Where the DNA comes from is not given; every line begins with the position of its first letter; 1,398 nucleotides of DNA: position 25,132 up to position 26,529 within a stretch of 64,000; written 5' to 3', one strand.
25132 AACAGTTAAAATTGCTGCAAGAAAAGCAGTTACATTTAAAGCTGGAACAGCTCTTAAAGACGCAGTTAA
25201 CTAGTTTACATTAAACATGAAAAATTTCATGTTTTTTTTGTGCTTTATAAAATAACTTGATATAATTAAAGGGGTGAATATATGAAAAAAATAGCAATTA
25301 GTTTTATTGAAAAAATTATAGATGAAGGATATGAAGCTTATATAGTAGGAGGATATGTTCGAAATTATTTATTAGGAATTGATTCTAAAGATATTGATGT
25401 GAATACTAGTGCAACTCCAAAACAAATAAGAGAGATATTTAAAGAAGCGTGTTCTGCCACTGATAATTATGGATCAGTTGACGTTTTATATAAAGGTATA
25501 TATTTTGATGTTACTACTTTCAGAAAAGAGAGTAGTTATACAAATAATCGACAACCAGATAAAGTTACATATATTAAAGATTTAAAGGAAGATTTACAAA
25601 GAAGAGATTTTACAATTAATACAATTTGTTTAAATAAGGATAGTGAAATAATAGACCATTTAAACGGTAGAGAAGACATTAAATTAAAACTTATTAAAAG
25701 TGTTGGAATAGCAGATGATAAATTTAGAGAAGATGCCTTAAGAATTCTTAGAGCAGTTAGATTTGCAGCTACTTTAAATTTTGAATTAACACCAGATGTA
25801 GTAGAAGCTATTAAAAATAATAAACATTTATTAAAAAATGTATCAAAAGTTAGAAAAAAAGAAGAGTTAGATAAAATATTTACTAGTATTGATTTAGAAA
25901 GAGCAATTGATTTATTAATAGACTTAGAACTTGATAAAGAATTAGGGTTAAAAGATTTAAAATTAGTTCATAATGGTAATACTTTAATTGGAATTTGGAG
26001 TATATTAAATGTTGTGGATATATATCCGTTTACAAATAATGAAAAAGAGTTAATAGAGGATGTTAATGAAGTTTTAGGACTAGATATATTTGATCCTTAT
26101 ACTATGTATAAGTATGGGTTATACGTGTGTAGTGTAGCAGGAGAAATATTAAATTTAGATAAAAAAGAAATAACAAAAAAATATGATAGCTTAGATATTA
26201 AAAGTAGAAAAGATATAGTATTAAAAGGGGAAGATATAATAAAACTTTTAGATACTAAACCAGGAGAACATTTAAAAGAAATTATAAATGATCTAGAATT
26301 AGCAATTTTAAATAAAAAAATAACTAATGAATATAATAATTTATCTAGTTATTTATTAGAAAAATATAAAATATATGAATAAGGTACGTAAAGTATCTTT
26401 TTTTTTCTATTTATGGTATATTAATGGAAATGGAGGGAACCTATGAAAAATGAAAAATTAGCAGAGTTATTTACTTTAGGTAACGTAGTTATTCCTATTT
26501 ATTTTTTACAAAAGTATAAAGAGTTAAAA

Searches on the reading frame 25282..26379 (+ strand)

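Call 77: search_protein_families(library=pfam, proteins=[window:25282-26379:+], max_evalue=0.001)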
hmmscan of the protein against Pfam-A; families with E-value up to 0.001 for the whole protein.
window:25282-26379:+ (366 aa): 3 families
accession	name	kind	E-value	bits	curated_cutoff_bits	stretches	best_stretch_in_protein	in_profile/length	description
PF01743.26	PolyA_pol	-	2.4e-31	109.2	23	1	19-138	1-125/126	Poly A polymerase head domain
PF13735.12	tRNA_NucTran2_2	-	6e-14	52.7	27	1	270-355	56-146/149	tRNA nucleotidyltransferase domain 2 putative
PF12627.12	PolyA_pol_RNAbd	-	4.1e-11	42.9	22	1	166-217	1-52/64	Probable RNA and SrmB- binding site of polymerase A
